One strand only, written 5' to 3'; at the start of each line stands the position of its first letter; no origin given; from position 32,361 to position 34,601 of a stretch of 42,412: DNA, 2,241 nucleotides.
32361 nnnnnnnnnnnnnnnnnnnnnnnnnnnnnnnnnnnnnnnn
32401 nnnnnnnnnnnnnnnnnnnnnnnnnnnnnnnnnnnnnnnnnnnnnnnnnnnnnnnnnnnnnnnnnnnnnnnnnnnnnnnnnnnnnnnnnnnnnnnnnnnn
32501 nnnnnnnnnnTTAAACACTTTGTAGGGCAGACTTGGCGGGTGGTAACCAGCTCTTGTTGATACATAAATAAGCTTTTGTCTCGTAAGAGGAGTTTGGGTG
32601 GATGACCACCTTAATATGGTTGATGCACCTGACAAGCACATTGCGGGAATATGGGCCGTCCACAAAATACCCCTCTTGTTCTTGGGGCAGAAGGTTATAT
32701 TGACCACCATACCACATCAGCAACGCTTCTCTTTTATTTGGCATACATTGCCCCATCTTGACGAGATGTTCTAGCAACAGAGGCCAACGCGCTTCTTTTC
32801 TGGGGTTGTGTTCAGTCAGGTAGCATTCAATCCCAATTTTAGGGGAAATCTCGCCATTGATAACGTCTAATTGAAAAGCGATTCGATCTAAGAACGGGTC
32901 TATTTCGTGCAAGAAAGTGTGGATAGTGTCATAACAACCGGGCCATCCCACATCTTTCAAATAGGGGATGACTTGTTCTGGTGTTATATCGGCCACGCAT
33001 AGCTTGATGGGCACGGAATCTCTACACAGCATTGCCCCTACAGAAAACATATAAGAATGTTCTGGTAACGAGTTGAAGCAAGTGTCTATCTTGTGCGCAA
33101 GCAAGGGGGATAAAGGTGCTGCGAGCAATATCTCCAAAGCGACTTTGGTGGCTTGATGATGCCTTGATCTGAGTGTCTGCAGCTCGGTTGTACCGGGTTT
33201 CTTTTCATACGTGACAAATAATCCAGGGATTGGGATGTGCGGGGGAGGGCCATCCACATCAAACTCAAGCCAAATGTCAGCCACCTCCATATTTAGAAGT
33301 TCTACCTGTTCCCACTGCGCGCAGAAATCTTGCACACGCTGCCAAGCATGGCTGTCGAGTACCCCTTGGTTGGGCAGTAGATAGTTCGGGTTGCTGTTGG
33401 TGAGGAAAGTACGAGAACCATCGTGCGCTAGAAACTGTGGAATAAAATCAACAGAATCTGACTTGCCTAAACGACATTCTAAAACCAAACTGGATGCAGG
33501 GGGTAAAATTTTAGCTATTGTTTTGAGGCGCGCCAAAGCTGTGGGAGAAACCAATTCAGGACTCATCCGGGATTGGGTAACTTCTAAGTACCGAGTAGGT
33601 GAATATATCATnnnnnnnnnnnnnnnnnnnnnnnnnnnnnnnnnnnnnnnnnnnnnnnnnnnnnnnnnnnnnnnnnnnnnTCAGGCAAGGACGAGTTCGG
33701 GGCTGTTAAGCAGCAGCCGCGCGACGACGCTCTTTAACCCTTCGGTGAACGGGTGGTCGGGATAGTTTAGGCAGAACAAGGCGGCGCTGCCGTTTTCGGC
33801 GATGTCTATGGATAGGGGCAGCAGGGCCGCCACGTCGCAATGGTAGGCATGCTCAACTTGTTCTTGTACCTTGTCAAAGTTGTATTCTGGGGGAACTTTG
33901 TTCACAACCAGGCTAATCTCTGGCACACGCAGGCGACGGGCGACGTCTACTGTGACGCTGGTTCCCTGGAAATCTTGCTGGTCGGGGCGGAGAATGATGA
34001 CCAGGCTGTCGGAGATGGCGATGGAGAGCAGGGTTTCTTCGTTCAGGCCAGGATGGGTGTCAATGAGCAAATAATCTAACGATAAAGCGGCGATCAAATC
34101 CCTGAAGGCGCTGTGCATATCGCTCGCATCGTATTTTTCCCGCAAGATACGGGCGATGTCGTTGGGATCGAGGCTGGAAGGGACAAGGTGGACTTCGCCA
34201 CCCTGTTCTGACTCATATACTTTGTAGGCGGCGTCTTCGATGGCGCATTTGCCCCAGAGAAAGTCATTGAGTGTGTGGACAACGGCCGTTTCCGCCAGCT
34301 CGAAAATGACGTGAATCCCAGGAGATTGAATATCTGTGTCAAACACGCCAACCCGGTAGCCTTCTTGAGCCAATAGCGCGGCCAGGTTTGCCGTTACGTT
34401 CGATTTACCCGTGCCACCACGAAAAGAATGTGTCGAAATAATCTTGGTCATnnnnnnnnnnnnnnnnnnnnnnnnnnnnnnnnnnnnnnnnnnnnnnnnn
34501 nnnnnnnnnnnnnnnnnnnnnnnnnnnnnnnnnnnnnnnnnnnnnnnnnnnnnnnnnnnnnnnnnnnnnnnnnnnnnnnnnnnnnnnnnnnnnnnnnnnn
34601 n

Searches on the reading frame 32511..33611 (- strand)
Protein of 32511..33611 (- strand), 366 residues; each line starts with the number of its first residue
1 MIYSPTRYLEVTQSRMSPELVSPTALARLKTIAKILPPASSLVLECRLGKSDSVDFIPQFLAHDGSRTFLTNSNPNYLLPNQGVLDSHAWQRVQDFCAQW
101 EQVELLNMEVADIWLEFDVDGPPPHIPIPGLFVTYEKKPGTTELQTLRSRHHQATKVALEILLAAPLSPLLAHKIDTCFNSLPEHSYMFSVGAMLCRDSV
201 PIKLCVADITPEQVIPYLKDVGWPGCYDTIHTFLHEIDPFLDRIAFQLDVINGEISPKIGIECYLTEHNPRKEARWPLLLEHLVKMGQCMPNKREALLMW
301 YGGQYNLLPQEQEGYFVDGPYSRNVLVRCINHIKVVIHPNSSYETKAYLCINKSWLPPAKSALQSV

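Call 7: search_protein_families(library=pfam, proteins=[window:32511-33611:-], max_evalue=0.001)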
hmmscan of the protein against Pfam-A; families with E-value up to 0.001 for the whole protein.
window:32511-33611:- (366 aa): 0 families

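Call 20: search_protein_families(library=ncbifam, proteins=[window:32511-33611:-], max_evalue=0.001)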
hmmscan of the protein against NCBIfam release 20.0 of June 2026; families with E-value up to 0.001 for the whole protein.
window:32511-33611:- (366 aa): 0 families

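Call 31: search_solved_structures(query=window:32511-33611:-, max_evalue=1)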
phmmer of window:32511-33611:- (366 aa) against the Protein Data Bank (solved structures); distinct sequences matched with E-value up to 1: 0.

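Call 37: find_related_loci(query=A1, collection=genome_contigs, flank=10000)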
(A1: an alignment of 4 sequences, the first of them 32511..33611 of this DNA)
Query A1 (366 aa) in genome_contigs; peptide patterns used: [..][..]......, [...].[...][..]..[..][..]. (x = any residue, [..] = any of these).
42 stretches matched a pattern; 3 encode a relative of the query (tblastn E <= 1e-3); 3 distinct loci.
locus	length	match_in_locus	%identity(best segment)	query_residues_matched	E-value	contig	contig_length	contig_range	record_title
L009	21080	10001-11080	35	1-362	2e-62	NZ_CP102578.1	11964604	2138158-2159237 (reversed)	Archangium gephyra strain SDU49 chromosome, complete genome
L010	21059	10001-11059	35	1-355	5e-60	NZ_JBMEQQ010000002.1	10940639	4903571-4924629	Archangium gephyra strain PVMSAZ contig_1, whole genome shotgun sequence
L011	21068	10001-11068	28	18-356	2e-32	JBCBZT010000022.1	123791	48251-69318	MAG: Cyanobacteria bacterium P01_A01_bin.123 k141_1099518_length_123791_cov_33.8764, whole genome shotgun sequence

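Call 48: find_homologous_proteins(query=window:32511-33611:-, max_evalue=0.001)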
Query window:32511-33611:- (366 aa): 20 proteins with E <= 0.001 among 1775 candidates.
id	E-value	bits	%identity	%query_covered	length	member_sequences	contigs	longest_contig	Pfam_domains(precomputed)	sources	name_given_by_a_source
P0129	1.5e-253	858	100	100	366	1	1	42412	-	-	-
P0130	8.1e-219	744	86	100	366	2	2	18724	-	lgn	-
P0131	6.4e-218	741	87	100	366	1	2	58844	-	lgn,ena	-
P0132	3.3e-159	548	79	79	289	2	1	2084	-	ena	-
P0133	2.0e-61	226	37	99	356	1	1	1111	-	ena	-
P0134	3.2e-60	222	35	97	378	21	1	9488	-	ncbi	-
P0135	5.4e-55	205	36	97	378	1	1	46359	-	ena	-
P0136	1.6e-50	190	34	95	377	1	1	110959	-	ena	-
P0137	1.4e-49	187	33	96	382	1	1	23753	-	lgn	-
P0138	1.4e-49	187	34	94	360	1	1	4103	-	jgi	jgi:hypothetical protein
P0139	6.0e-46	175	30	95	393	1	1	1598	-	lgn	-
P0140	9.4e-46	175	33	97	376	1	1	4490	-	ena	-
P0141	3.5e-42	163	33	81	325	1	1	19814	-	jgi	jgi:hypothetical protein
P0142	6.7e-39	152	29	96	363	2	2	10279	-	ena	-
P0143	5.3e-38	149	30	88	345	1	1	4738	-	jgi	jgi:hypothetical protein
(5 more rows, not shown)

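Call 50: find_encoding_contigs(protein=P0135, flank=10000, max_places=1)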
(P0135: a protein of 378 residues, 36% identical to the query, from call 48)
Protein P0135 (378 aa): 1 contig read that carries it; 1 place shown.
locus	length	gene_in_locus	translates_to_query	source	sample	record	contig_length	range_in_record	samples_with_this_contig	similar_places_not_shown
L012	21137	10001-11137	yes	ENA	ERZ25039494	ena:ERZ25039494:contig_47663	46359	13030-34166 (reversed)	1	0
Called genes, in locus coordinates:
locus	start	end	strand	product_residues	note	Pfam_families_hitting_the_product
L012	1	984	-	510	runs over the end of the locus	-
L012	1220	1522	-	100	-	-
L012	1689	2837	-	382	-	PF13469:Sulfotransfer_3 (faint), PF17784:Sulfotransfer_4, PF00589:Phage_integrase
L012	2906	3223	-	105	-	PF14407:Frankia_peptide (faint), PF02979:NHase_alpha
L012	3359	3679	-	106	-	PF02979:NHase_alpha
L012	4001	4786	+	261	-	PF25919:BSH_CusB (faint), PF25973:BSH_CzcB (faint), PF00364:Biotin_lipoyl, PF25917:BSH_RND (weak)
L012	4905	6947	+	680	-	PF03412:Peptidase_C39, PF00664:ABC_membrane, PF00005:ABC_tran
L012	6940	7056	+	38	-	-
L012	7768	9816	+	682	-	PF00664:ABC_membrane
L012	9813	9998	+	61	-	-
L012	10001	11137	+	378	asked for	-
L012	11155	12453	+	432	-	-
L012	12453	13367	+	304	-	PF00892:EamA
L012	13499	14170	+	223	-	PF04203:Sortase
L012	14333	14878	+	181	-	PF04203:Sortase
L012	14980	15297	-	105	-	PF01257:2Fe-2S_thioredx (weak), PF06999:Suc_Fer-like (weak)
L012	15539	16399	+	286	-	PF02541:Ppx-GppA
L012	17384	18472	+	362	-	PF17941:PP_kinase_C_1, PF13091:PLDc_2 (faint), PF13090:PP_kinase_C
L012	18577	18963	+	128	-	-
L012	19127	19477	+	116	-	-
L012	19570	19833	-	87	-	-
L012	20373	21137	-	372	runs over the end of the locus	PF18854:baeRF_family10, PF18856:baeRF_family12 (faint)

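Call 51: find_encoding_contigs(protein=P0136, flank=10000, max_places=1)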
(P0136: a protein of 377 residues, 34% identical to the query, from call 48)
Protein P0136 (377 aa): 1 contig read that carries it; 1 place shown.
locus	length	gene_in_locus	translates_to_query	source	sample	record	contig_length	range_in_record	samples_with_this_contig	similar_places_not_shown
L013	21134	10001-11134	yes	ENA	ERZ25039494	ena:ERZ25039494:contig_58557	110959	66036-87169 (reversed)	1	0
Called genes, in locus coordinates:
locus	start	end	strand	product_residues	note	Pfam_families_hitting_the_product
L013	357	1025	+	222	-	-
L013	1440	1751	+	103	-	PF00083:Sugar_tr, PF07690:MFS_1 (weak)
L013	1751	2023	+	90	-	-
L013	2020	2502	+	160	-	PF00083:Sugar_tr, PF07690:MFS_1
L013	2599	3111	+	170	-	PF02979:NHase_alpha (weak)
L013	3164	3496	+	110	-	PF02979:NHase_alpha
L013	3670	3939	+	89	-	-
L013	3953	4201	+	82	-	-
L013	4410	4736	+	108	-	-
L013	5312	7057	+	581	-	PF00664:ABC_membrane, PF00005:ABC_tran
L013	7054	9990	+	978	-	PF00664:ABC_membrane, PF00005:ABC_tran, PF02463:SMC_N (faint)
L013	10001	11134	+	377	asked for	-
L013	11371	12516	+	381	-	-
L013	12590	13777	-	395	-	PF22541:DUF7005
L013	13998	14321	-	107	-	PF02979:NHase_alpha (faint), PF14407:Frankia_peptide (weak)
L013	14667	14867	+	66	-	-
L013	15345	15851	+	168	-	-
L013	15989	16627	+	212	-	-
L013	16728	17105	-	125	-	PF02979:NHase_alpha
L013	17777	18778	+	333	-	-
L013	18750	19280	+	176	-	-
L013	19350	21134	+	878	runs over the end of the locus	PF13575:DUF4135, PF05147:LANC_like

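Call 64: predict_structure(alignment_id=A2)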
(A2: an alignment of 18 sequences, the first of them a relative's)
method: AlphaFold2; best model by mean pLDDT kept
length: 366 residues; sequences in the alignment: 18
mean_pLDDT: 86.0   pTM: 0.87
mean pLDDT of the five models: 86.0, 85.6, 85.2, 84.8, 84.1
residues with pLDDT >= 90: 227; 70-90: 85; 50-70: 35; < 50: 19
segments of 3 or more residues with pLDDT < 50: 310-320, 360-366
pLDDT, mean of each block of 10 residues (from residue 1): 86 90 93 90 95 94 86 70 77 90 93 91 78 87 87 97 94 97 94 83 94 97 97 94 95 95 84 85 96 93 53 42 74 95 95 67 34
secondary structure, 60 per line:
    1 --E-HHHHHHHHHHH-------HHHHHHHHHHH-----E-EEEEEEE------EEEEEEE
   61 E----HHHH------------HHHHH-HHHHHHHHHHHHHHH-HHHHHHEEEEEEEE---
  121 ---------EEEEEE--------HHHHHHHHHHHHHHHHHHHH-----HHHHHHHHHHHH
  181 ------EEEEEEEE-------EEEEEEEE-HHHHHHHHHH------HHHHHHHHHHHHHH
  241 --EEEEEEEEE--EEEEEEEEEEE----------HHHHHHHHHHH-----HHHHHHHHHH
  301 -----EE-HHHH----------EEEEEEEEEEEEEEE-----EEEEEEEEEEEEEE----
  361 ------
elements in order: H5-15 H23-33 E41-47 E54-61 H66-69 H82-86 H88-102 H104-109 E110-117 E130-135 H144-163 H169-180 E187-194 E202-209 H211-220 H227-240 E243-251 E254-264 H275-285 H291-300 H309-312 E323-337 E343-356

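Call 68: fold_search(model_id=the predicted structure, library=pdb)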
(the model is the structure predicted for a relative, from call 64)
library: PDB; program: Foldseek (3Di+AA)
matches with E <= 10: 347; with E <= 0.001: 44
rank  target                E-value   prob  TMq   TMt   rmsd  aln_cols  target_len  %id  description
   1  7fhb                  1.8e-06  1.00  0.45  0.51   8.2       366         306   12  Structure of prenyltransferase from Streptomyces sp. (strain CL190) with bound GPP (released 2022-06-22)
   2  4ld7_O                2.6e-06  1.00  0.51  0.49   9.0       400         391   11  Crystal structure of AnaPT from Neosartorya fischeri (released 2013-12-11)
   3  4ld7_K                2.7e-06  1.00  0.51  0.48   9.0       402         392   10  Crystal structure of AnaPT from Neosartorya fischeri (released 2013-12-11)
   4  9iia_B                4.8e-06  1.00  0.54  0.49   7.9       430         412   10  Crystal structure of the free histidine prenyltransferase FunA (released 2024-12-11)
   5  8daz_B                6.6e-06  1.00  0.49  0.49   8.4       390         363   13  Crystal structure of DMATS1 prenyltransferase in complex with L-Trp and GSPP (released 2022-09-28)
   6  4ld7_A                7.0e-06  1.00  0.51  0.48   9.0       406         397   11  Crystal structure of AnaPT from Neosartorya fischeri (released 2013-12-11)
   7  5kcg_A                7.8e-06  1.00  0.46  0.44   9.4       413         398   11  Crystal structure of the aromatic prenyltransferase AtaPT (apo state) from Aspergillus terreus A8-4 (released 2016-12-21)
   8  7fhd_B                9.3e-06  1.00  0.41  0.50   9.3       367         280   10  Structure of prenyltransferase mutant Y288P from Streptomyces sp. (strain CL190) (released 2022-06-22)
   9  7fhc                  1.0e-05  1.00  0.43  0.49   8.7       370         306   12  Structure of prenyltransferase mutant V49W from Streptomyces sp. (strain CL190) (released 2022-06-22)
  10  7y3v_B                1.2e-05  1.00  0.48  0.45  10.6       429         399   10  Crystal structure of CdpNPT in complex with harmane (released 2023-04-05)
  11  7fhd_A                1.3e-05  1.00  0.43  0.52   8.6       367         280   10  Structure of prenyltransferase mutant Y288P from Streptomyces sp. (strain CL190) (released 2022-06-22)
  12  8day_B                1.4e-05  1.00  0.50  0.51   8.3       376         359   11  Crystal Structure of DMATS1 prenyltransferase in complex with L-Tyr and DMSPP (released 2022-09-28)
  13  5kcg_B                1.4e-05  1.00  0.47  0.44   9.6       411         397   10  Crystal structure of the aromatic prenyltransferase AtaPT (apo state) from Aspergillus terreus A8-4 (released 2016-12-21)
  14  1zcw                  1.5e-05  1.00  0.45  0.53   7.5       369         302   11  Co-crystal structure of Orf2 an aromatic prenyl transferase from Streptomyces sp. strain CL190 complexed with GPP (released 2005-06-21)
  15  5kd6_A                1.6e-05  1.00  0.48  0.44   9.0       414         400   10  Crystal structure of the aromatic prenyltransferase AtaPT from Aspergillus terreus A8-4 in complex with dimethylallyl  (released 2016-12-21)
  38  8ye0_B                5.4e-04  1.00  0.42  0.51   8.0       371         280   10  Crystal structure of KgpF prenyltransferase (released 2024-06-19)
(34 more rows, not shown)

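Call 114: search_protein_representatives(alignment_id=A2)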
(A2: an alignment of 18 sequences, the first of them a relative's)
Query: 18 sequences, 366 profile positions. Proteins with E-value up to 0.001 (for the whole library): 4350; up to 1e-10: 3716; up to 1e-30: 2127. The best 150 are listed.
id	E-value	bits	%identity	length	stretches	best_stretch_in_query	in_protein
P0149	1.4e-135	468.5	-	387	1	3-361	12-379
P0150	8.0e-132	456.1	-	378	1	1-364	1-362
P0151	6.8e-125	433.3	-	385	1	3-364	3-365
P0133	1.5e-122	425.6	-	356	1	1-362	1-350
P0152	9.6e-122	423.0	-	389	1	1-363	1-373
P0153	6.0e-121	420.3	-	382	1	1-364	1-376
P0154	3.8e-117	407.8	-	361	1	1-361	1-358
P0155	7.1e-115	400.4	-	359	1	3-358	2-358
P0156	1.0e-114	399.9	-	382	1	3-361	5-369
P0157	1.3e-114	399.5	-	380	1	4-361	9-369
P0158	1.6e-114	399.2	-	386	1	3-360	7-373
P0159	8.1e-114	396.9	-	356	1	1-358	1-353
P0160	7.3e-112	390.5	-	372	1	1-363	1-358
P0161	1.8e-110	385.9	-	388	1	3-356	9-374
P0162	6.8e-108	377.4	-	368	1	1-363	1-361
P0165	6.0e-106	371.0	-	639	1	1-362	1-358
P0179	5.8e-101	354.6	-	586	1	5-361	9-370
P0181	2.7e-100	352.4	-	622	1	5-360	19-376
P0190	1.1e-98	347.1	-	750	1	5-359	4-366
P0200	7.4e-97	341.1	-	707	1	3-363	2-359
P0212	2.3e-95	336.2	-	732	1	4-352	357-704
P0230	3.2e-92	325.9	-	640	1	4-356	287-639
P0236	1.1e-91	324.1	-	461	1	8-352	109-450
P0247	4.1e-90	318.9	-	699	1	4-354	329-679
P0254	8.6e-90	317.8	-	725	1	3-352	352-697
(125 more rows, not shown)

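Call 115: search_protein_families(library=pfam, proteins=[P0190, P0212, P0165, P0181, P0200, P0230, P0247, P0254, P0179, P0236], max_evalue=0.001)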
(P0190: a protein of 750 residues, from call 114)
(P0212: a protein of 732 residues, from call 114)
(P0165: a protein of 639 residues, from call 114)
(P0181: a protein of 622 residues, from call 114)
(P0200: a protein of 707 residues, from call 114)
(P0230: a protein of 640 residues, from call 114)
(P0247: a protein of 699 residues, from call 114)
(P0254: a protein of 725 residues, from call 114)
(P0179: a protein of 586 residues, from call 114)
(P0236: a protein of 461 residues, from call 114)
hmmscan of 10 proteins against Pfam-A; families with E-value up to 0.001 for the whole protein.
P0190 (750 aa): 0 families

P0212 (732 aa): 0 families

P0165 (639 aa): 7 families
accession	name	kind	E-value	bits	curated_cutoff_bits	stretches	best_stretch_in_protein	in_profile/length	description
PF08241.18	Methyltransf_11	-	6.5e-17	62.4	21.2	1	440-539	1-95/95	Methyltransferase domain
PF13649.12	Methyltransf_25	-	2.4e-16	60.6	27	1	439-535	1-97/97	Methyltransferase domain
PF02353.26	CMAS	-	1.2e-14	54.8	27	1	426-588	53-215/273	Mycolic acid cyclopropane synthetase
PF13847.12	Methyltransf_31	-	6.6e-12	45.8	27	1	434-543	2-113/145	Methyltransferase domain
PF08242.18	Methyltransf_12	-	4.3e-10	40.6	30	1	440-537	1-98/98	Methyltransferase domain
PF13489.12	Methyltransf_23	-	6.6e-09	36.1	27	1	421-550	6-124/164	Methyltransferase domain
PF01209.24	Ubie_methyltran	-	1.1e-08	35.2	20.1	1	430-549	42-161/233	ubiE/COQ5 methyltransferase family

P0181 (622 aa): 2 families
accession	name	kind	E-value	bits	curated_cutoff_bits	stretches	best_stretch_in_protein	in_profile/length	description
PF13640.12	2OG-FeII_Oxy_3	-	2e-17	64.4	27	1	510-621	2-98/98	2OG-Fe(II) oxygenase superfamily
PF13661.12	2OG-FeII_Oxy_4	-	2.5e-08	34.8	27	1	510-620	2-97/98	2OG-Fe(II) oxygenase superfamily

P0200 (707 aa): 1 family
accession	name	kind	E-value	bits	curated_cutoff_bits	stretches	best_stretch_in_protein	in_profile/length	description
PF13243.12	SQHop_cyclase_C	-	2.7e-07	30.4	26.1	1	565-678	166-287/319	Squalene-hopene cyclase C-terminal domain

P0230 (640 aa): 2 families
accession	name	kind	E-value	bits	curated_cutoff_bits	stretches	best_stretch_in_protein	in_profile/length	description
PF17784.7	Sulfotransfer_4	-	4.7e-08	33.6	22.8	1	27-215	5-199/215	Sulfotransferase domain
PF13469.12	Sulfotransfer_3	-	6.7e-05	23.7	27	1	54-131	68-150/216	Sulfotransferase family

P0247 (699 aa): 0 families

P0254 (725 aa): 0 families

P0179 (586 aa): 2 families
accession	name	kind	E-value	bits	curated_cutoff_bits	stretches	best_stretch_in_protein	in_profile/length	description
PF13640.12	2OG-FeII_Oxy_3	-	9.9e-18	65.4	27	1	473-576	2-98/98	2OG-Fe(II) oxygenase superfamily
PF13661.12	2OG-FeII_Oxy_4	-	1.7e-08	35.3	27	1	473-575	2-97/98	2OG-Fe(II) oxygenase superfamily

P0236 (461 aa): 0 families

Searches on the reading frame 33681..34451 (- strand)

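Call 7: search_protein_families(library=pfam, proteins=[window:33681-34451:-], max_evalue=0.001)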
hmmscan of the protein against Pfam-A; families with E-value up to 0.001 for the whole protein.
window:33681-34451:- (256 aa): 7 families
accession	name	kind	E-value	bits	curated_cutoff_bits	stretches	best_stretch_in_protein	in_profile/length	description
PF10609.15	ParA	-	3.1e-18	66.5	27.1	1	2-245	3-244/246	NUBPL iron-transfer P-loop NTPase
PF13614.12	AAA_31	-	6.9e-18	65.6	27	1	2-168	1-161/177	AAA domain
PF01656.29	CbiA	-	3.8e-14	53.1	25.4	1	6-220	2-118/125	CobQ/CobB/MinD/ParA nucleotide binding domain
PF07015.17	VirC1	-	4.4e-06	26.6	24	0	3-44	2-43/231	VirC1 protein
PF09140.17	MipZ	-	5.1e-05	23.1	20.7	0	10-51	8-49/262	ATPase MipZ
PF13500.12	AAA_26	-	0.00035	20.9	27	0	150-217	131-194/198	AAA domain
PF06564.18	CBP_BcsQ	-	0.00036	20.6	21.3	1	3-216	2-198/234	Cellulose biosynthesis protein BcsQ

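Call 105: search_protein_families(library=ncbifam, proteins=[window:33681-34451:-], max_evalue=0.00001)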
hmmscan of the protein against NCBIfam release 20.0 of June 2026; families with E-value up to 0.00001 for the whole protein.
window:33681-34451:- (256 aa): 15 families
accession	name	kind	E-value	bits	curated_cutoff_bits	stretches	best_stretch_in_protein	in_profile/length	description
TIGR01969.1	minD_arch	subfamily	1.7e-25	89.7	201.75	1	4-217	2-200/251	cell division ATPase MinD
NF047398.1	AAA_KGGVGR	domain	1.6e-20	74.2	90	1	3-166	3-184/190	KGGVGR-motif variant AAA ATPase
NF041136.1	MrpORP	equivalog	8.3e-16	58.2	450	1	5-185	8-177/365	iron-sulfur cluster carrier protein MrpORP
TIGR01968.1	minD_bact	equivalog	2.4e-15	56.6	212.9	1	3-190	2-177/261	septum site-determining protein MinD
NF041546.1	ParA_partition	equivalog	7e-14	51.8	180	1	4-43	1-40/203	ParA family partition ATPase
TIGR01007.1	eps_fam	subfamily_domain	1.9e-10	40.6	108.05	1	3-134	18-137/204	polysaccharide biosynthesis tyrosine autokinase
NF008669.0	PRK11670.1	equivalog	6e-10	38.6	348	1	3-49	108-154/369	iron-sulfur cluster carrier protein ApbC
TIGR03453.1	partition_RepA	equivalog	8e-08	31.5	348.45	1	3-164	105-274/387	plasmid partitioning protein RepA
TIGR03371.1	cellulose_yhjQ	equivalog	1.1e-07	31.6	157.85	1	3-189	2-181/246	cellulose biosynthesis protein BcsQ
NF008079.0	PRK10818.1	equivalog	1.6e-07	30.9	508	1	1-158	1-147/270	septum site-determining protein MinD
TIGR01005.1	eps_transp_fam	subfamily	4.4e-07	28.5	411.7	1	3-133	547-664/754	exopolysaccharide transport protein family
NF008568.0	PRK11519.1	equivalog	8.4e-07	27.5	1068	1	13-136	537-647/720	tyrosine-protein kinase Wzc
NF010443.0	PRK13869.1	subfamily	1.4e-06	27.3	446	1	3-172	122-299/405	plasmid-partitioning protein RepA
NF010423.0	PRK13849.1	equivalog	1.5e-06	27.8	313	0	3-44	2-43/231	conjugal transfer ATPase VirC1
TIGR03029.1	EpsG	equivalog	5.2e-06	25.8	313.8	0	3-161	104-250/274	chain length determinant protein tyrosine kinase EpsG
